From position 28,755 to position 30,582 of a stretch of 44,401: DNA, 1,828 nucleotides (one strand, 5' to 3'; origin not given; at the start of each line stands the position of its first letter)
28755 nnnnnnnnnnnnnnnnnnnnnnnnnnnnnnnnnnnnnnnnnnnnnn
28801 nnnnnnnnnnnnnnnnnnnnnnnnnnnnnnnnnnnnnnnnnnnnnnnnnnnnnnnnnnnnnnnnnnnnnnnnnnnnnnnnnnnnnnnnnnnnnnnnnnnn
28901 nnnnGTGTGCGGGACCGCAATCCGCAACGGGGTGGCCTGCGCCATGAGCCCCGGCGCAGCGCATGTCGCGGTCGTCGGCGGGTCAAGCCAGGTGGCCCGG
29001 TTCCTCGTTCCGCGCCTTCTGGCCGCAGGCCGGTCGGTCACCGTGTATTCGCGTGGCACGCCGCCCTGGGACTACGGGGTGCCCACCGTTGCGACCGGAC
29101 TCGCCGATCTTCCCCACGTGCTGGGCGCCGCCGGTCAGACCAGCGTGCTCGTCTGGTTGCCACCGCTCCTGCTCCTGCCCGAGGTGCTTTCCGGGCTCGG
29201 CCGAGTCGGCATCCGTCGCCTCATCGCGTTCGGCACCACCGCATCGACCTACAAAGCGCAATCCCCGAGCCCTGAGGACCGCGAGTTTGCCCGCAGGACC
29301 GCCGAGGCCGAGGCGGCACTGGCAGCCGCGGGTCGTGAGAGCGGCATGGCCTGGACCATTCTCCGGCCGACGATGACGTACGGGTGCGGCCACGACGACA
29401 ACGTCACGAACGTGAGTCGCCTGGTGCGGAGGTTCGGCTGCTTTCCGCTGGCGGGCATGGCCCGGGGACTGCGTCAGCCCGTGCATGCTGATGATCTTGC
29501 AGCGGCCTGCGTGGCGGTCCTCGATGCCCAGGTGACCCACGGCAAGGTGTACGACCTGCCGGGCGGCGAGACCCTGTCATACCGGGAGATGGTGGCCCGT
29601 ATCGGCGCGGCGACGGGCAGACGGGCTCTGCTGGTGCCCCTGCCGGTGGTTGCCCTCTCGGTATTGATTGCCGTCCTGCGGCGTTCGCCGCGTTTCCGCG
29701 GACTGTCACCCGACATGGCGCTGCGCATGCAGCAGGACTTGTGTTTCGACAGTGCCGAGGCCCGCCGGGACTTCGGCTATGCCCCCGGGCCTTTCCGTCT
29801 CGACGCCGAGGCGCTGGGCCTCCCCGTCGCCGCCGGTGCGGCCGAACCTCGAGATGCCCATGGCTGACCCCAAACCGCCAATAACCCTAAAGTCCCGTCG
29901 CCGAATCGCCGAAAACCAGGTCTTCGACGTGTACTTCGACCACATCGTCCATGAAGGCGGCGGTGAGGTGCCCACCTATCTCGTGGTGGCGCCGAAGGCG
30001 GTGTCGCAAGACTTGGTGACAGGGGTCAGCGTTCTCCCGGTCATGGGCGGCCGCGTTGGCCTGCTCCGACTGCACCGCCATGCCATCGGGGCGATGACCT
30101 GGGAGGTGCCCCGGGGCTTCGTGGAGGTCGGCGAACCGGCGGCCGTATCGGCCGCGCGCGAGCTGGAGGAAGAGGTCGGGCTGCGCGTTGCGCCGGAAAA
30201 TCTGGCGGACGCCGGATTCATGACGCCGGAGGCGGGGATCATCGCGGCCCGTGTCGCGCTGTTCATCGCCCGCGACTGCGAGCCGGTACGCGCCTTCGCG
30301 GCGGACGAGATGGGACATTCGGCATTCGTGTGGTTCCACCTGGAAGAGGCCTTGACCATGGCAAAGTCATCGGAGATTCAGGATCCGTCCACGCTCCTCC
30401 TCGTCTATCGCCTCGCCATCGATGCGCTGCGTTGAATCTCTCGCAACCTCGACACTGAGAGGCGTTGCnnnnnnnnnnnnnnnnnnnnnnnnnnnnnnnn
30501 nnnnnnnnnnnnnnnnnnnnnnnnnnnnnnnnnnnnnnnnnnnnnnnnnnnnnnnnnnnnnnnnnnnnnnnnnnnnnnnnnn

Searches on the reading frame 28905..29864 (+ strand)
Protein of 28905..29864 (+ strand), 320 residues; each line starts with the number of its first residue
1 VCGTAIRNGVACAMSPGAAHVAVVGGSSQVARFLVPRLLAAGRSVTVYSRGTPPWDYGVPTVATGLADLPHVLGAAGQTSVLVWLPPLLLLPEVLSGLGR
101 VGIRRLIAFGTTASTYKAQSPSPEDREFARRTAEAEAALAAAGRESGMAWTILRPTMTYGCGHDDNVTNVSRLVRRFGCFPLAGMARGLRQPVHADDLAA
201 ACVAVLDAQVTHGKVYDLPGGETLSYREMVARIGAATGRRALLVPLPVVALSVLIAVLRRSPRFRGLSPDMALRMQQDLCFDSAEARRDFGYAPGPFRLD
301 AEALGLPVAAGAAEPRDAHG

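Call 23: search_protein_families(library=pfam, proteins=[window:28905-29864:+], max_evalue=0.001)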
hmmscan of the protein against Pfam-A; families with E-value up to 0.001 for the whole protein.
window:28905-29864:+ (320 aa): 2 families
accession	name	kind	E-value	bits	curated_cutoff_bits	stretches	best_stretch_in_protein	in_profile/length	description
PF01370.27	Epimerase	-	3.1e-11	43.6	20.9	1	94-216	98-237/240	NAD dependent epimerase/dehydratase family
PF13460.12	NAD_binding_10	-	1.1e-06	29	27.2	1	97-166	84-150/184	NAD(P)H-binding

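Call 89: search_protein_families(library=ncbifam, proteins=[window:28905-29864:+], max_evalue=0.0001)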
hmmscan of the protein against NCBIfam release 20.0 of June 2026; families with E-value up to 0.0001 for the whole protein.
window:28905-29864:+ (320 aa): 2 families
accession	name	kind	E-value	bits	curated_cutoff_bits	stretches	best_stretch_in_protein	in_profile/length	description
NF042422.1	oxyalk_red_OleD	equivalog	1.3e-07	31.3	580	1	128-294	139-313/329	2-alkyl-3-oxoalkanoate reductase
TIGR03466.1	HpnA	hypoth_equivalog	1.6e-07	30.6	367.65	1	130-298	143-311/327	hopanoid-associated sugar epimerase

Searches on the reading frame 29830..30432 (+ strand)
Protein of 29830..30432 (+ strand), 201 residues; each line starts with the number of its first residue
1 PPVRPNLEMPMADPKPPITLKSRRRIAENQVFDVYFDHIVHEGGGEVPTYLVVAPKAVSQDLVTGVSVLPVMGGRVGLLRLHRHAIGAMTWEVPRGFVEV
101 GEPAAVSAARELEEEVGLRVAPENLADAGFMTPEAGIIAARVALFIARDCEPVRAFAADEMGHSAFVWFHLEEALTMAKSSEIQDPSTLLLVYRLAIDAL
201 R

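Call 89: search_protein_families(library=ncbifam, proteins=[window:29830-30432:+], max_evalue=0.0001)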
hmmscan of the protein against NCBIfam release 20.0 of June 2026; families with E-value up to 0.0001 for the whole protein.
window:29830-30432:+ (201 aa): 5 families
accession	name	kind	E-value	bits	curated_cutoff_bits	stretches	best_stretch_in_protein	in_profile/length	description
NF008736.0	PRK11762.1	equivalog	2.9e-07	30.2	169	1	22-185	12-167/186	ADP compounds hydrolase NudE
NF006530.0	PRK08999.1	equivalog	6e-06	25.5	245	1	69-121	13-65/315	Nudix family hydrolase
NF006961.0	PRK09438.1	equivalog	2.8e-05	23.6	103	0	88-125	31-68/151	dihydroneopterin triphosphate diphosphatase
TIGR00586.1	mutt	equivalog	7.5e-05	22.7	97.9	0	87-122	30-65/129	8-oxo-dGTP diphosphatase MutT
NF007834.0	PRK10546.1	equivalog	7.5e-05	22.6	156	0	78-177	19-112/135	pyrimidine (deoxy)nucleoside triphosphate diphosphatase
